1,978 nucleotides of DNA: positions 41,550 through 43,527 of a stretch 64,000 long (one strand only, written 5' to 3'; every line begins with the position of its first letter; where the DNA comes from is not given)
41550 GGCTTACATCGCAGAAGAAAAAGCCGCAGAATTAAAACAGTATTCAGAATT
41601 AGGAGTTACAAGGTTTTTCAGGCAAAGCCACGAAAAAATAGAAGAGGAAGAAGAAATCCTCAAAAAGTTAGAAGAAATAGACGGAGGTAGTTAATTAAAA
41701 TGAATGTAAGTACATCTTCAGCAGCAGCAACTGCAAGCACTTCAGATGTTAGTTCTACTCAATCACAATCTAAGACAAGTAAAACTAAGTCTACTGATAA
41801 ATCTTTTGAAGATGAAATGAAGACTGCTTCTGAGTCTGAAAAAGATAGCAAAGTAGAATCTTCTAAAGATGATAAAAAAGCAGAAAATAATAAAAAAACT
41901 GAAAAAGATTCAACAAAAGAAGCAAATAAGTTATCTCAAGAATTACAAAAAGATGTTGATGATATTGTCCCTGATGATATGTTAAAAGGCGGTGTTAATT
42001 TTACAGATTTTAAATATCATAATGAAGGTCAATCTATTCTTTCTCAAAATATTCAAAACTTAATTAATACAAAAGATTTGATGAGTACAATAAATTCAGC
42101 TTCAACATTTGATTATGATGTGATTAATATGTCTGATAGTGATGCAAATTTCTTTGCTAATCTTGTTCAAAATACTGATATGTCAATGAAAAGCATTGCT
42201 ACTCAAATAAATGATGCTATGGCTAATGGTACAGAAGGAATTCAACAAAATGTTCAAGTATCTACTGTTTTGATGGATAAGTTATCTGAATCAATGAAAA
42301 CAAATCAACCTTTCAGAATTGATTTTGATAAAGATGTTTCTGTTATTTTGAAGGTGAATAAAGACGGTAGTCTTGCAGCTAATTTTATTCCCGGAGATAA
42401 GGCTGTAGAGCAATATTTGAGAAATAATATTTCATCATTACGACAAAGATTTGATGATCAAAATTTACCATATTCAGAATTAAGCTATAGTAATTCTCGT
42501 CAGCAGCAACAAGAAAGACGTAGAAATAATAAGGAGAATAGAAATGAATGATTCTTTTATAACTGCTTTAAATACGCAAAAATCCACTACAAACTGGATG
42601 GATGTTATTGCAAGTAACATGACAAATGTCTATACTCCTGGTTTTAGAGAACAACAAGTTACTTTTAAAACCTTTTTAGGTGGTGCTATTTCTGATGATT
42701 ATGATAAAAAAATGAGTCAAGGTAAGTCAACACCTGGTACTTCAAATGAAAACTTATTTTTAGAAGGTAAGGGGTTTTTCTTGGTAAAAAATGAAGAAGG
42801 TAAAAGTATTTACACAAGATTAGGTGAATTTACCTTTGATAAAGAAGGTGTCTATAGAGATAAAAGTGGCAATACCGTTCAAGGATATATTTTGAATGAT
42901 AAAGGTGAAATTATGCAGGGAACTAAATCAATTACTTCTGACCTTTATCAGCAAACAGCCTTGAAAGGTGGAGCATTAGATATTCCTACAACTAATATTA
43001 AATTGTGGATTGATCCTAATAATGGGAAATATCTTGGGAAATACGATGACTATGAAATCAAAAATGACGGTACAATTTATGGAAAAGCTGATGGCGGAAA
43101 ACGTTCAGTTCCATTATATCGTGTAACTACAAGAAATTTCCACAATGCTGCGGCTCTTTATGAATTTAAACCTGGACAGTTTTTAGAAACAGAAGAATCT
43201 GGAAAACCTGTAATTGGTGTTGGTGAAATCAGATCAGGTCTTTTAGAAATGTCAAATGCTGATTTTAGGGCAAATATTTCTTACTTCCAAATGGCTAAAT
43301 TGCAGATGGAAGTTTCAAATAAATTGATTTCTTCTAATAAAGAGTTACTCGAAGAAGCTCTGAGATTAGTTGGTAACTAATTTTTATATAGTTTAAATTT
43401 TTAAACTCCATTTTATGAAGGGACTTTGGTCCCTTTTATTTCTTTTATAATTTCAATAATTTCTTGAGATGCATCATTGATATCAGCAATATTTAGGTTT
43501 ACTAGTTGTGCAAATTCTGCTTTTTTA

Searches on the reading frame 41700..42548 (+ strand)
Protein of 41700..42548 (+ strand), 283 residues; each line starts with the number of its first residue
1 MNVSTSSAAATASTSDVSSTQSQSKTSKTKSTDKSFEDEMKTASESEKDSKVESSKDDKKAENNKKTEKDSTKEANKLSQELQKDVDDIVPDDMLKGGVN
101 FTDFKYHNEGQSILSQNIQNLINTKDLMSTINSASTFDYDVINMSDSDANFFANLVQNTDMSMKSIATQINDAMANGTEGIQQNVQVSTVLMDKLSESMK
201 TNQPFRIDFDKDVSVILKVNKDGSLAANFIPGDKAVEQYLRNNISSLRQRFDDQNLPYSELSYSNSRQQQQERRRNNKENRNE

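Call 50: search_protein_families(library=pfam, proteins=[window:41700-42548:+], max_evalue=0.001)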
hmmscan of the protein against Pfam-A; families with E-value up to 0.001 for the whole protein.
window:41700-42548:+ (283 aa): 1 family
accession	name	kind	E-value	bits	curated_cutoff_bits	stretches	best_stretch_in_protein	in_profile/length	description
PF02120.21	Flg_hook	-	5.2e-06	26.6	29.8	1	213-271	27-84/85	Flagellar hook-length control protein FliK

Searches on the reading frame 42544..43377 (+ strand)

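Call 50: search_protein_families(library=pfam, proteins=[window:42544-43377:+], max_evalue=0.001)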
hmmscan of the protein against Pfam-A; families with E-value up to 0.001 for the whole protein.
window:42544-43377:+ (278 aa): 1 family
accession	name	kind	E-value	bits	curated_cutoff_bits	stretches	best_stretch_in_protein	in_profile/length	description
PF22692.1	LlgE_F_G_D1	-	1e-10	42.1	27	1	73-178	2-62/64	Flagellar hook protein FlgE/F/G D1 domain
